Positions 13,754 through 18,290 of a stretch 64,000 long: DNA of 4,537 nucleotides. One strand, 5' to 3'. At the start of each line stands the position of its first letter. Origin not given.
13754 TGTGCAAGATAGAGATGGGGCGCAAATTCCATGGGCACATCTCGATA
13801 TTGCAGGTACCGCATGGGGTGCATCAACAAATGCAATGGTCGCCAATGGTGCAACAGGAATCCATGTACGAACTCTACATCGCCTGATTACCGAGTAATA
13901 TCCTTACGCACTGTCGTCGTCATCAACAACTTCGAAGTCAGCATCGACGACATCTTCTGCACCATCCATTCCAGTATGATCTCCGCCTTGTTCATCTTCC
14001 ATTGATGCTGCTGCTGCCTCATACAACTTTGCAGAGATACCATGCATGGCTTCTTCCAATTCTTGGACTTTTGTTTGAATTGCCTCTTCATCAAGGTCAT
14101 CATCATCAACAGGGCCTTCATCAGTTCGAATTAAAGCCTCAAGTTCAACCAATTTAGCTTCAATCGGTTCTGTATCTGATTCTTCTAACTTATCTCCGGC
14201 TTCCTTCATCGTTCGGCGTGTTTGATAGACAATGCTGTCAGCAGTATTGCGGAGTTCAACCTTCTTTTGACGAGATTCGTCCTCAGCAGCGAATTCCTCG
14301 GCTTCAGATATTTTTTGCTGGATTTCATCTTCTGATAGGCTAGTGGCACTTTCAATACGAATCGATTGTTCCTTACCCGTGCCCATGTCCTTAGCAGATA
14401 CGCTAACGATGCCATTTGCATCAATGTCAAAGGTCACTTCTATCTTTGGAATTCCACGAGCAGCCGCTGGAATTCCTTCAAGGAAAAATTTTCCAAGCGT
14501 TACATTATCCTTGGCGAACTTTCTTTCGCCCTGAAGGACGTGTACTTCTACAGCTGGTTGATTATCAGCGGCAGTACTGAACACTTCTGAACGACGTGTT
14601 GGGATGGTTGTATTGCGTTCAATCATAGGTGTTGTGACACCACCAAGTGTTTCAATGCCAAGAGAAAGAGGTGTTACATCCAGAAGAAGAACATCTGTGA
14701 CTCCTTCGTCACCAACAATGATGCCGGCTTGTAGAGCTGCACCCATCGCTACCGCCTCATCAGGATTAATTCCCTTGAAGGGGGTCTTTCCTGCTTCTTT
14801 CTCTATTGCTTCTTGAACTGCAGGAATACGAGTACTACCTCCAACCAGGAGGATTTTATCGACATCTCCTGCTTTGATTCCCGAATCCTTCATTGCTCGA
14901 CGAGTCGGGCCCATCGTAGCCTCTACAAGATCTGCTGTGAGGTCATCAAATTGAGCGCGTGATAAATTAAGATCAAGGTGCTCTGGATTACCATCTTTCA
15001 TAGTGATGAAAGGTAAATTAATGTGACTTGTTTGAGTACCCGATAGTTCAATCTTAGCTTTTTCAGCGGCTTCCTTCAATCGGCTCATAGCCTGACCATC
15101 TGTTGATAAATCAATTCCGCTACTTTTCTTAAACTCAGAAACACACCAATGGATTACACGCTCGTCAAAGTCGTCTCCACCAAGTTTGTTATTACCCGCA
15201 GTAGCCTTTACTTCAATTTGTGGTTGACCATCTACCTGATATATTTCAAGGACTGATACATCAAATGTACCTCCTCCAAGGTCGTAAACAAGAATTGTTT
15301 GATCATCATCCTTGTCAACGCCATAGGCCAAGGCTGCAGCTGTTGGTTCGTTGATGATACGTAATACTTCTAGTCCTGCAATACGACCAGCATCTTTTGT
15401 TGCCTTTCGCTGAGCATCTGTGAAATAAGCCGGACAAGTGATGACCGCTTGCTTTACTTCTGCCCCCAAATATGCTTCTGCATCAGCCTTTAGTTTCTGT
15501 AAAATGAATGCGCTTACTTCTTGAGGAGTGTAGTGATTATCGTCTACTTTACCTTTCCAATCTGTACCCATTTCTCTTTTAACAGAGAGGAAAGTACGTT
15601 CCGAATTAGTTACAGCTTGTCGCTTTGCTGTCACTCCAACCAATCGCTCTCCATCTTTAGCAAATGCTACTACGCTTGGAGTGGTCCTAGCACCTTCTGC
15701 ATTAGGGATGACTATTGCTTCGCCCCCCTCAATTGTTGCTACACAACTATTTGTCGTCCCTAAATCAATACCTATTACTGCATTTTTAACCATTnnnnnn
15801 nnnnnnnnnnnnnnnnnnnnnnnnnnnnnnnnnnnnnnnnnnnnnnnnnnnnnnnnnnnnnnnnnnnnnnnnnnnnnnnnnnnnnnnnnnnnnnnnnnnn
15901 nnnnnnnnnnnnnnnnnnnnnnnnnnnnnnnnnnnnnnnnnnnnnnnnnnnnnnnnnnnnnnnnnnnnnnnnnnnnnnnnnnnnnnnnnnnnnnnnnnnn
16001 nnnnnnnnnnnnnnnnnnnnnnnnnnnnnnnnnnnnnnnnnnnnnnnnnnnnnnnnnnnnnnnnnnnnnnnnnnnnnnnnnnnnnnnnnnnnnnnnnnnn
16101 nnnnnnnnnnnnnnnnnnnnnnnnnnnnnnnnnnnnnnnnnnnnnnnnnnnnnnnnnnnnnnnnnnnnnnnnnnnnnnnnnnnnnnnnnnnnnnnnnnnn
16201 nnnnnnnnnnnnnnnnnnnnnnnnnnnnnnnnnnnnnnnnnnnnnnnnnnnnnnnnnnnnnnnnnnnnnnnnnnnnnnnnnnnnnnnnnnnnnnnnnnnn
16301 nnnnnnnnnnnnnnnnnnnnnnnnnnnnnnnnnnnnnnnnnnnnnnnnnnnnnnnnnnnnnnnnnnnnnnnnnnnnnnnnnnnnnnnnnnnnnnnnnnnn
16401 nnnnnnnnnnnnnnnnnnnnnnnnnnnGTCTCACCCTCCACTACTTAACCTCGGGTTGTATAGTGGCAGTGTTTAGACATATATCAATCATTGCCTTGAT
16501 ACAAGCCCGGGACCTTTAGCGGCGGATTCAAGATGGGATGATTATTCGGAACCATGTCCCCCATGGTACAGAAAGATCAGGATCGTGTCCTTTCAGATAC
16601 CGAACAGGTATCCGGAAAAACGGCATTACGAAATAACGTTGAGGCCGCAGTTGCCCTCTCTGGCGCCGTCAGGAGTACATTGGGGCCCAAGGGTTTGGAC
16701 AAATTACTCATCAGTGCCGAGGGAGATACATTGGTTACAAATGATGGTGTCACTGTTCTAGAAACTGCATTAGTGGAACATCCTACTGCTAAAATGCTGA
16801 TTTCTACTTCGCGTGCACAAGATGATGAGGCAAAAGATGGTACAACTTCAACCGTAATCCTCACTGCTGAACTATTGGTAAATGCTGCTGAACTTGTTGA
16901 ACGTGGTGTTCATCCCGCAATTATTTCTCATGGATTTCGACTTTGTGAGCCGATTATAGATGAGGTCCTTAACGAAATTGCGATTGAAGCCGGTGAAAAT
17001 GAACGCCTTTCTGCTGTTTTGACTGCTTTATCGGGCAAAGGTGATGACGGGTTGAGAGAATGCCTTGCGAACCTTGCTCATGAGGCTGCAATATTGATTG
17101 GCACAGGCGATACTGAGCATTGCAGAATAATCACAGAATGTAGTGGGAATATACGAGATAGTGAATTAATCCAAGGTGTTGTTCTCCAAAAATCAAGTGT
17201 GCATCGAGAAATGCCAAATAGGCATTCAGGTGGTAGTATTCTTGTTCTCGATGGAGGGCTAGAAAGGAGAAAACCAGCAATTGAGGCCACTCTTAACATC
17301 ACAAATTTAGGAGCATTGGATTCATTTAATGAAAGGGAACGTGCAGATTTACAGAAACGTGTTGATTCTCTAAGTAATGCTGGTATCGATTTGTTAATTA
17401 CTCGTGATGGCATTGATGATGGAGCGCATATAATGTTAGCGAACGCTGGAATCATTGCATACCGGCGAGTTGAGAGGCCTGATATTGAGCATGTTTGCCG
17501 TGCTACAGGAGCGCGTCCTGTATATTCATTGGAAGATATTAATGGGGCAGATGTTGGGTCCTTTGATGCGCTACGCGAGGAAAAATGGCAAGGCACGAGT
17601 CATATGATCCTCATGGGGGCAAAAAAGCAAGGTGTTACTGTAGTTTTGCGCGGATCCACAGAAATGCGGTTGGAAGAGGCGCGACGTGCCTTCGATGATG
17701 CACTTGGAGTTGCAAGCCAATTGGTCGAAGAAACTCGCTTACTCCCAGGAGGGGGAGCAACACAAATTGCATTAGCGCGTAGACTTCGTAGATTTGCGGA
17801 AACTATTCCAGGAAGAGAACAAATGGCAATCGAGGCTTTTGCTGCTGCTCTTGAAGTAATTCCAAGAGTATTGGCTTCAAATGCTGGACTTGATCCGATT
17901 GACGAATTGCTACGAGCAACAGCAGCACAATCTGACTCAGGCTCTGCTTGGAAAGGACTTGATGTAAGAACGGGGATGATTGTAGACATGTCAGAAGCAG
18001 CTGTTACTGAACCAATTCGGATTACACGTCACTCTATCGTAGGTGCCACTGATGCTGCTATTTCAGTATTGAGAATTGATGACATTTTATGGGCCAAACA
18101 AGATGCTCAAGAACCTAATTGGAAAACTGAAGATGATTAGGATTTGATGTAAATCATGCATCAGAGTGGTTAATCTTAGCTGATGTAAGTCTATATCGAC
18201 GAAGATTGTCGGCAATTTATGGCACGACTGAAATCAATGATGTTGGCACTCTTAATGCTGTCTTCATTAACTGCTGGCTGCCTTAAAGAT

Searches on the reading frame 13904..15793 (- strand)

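Call 10: search_protein_families(library=pfam, proteins=[window:13904-15793:-], max_evalue=0.001)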
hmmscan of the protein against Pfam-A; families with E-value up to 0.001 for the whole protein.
window:13904-15793:- (629 aa): 2 families
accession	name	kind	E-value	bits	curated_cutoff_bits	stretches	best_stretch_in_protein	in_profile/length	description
PF00012.26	HSP70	-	1.1e-229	764.1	20.6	1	6-591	1-598/599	Hsp70 protein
PF06723.19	MreB_Mbl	-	5e-20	72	27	1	6-353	3-316/327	MreB/Mbl protein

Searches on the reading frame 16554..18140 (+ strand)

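Call 10: search_protein_families(library=pfam, proteins=[window:16554-18140:+], max_evalue=0.001)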
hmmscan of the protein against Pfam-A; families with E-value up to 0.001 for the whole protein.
window:16554-18140:+ (528 aa): 1 family
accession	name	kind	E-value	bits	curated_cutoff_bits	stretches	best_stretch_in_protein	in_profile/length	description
PF00118.29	Cpn60_TCP1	-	2.5e-132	442.5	34.3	1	35-515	1-489/490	TCP-1/cpn60 chaperonin family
